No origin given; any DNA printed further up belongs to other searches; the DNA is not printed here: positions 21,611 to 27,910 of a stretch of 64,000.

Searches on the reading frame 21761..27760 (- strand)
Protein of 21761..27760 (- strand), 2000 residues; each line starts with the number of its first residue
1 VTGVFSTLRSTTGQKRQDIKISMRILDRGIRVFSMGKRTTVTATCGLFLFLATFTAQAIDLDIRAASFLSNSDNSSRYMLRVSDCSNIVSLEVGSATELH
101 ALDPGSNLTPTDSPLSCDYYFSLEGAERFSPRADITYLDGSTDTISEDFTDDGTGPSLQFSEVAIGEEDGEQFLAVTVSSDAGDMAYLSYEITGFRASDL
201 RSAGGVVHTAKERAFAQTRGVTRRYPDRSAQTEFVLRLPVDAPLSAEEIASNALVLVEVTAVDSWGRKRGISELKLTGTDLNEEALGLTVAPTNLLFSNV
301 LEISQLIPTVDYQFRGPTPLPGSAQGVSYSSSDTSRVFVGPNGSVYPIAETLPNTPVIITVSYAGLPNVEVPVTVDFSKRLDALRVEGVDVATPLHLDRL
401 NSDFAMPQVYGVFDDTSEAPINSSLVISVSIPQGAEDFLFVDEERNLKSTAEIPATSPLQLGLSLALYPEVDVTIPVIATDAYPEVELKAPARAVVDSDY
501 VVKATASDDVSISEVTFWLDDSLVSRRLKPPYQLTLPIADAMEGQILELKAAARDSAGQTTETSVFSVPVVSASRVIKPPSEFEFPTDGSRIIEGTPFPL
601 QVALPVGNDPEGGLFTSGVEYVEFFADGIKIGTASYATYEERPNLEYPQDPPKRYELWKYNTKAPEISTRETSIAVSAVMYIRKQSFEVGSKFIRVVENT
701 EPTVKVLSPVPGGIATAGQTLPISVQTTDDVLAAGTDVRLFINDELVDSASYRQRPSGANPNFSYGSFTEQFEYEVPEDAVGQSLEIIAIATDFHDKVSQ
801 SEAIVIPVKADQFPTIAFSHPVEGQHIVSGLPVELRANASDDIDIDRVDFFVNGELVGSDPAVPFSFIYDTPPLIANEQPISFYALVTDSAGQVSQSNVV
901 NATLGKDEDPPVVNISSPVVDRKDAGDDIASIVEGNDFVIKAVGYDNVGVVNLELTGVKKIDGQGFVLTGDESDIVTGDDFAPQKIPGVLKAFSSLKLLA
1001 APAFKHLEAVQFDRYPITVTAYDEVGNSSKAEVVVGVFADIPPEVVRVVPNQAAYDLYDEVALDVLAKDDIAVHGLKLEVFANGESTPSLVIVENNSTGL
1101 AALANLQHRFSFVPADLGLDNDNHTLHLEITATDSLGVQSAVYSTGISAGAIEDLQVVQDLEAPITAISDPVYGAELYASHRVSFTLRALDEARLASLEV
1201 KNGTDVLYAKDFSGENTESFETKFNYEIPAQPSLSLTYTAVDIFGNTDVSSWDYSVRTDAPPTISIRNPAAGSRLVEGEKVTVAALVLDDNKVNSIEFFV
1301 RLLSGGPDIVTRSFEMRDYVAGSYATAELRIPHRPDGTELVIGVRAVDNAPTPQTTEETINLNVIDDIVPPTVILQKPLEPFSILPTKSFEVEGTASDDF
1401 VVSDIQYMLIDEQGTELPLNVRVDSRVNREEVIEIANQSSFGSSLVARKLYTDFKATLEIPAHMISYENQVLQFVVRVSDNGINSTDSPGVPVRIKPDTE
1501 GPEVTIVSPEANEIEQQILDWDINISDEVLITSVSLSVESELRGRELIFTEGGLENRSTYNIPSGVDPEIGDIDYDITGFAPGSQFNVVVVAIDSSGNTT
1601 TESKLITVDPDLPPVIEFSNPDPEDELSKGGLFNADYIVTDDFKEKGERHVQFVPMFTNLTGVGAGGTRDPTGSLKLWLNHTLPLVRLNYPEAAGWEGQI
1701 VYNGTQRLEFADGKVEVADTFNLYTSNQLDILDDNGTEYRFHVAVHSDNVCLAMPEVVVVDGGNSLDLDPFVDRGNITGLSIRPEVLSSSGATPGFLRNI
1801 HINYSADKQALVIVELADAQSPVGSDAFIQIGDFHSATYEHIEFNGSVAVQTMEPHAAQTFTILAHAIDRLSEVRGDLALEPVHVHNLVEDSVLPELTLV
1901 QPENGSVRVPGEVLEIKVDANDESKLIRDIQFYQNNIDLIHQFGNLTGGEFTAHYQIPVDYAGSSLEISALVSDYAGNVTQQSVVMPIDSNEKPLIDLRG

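Call 104: search_protein_families(library=pfam, proteins=[window:21761-27760:-], max_evalue=0.00001)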
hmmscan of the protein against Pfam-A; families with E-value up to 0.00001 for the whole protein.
window:21761-27760:- (2000 aa): 1 family
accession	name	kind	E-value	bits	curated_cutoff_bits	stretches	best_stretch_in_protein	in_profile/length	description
PF17957.7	Big_7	-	1.7e-47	160.4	24.1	2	814-874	1-61/70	Bacterial Ig domain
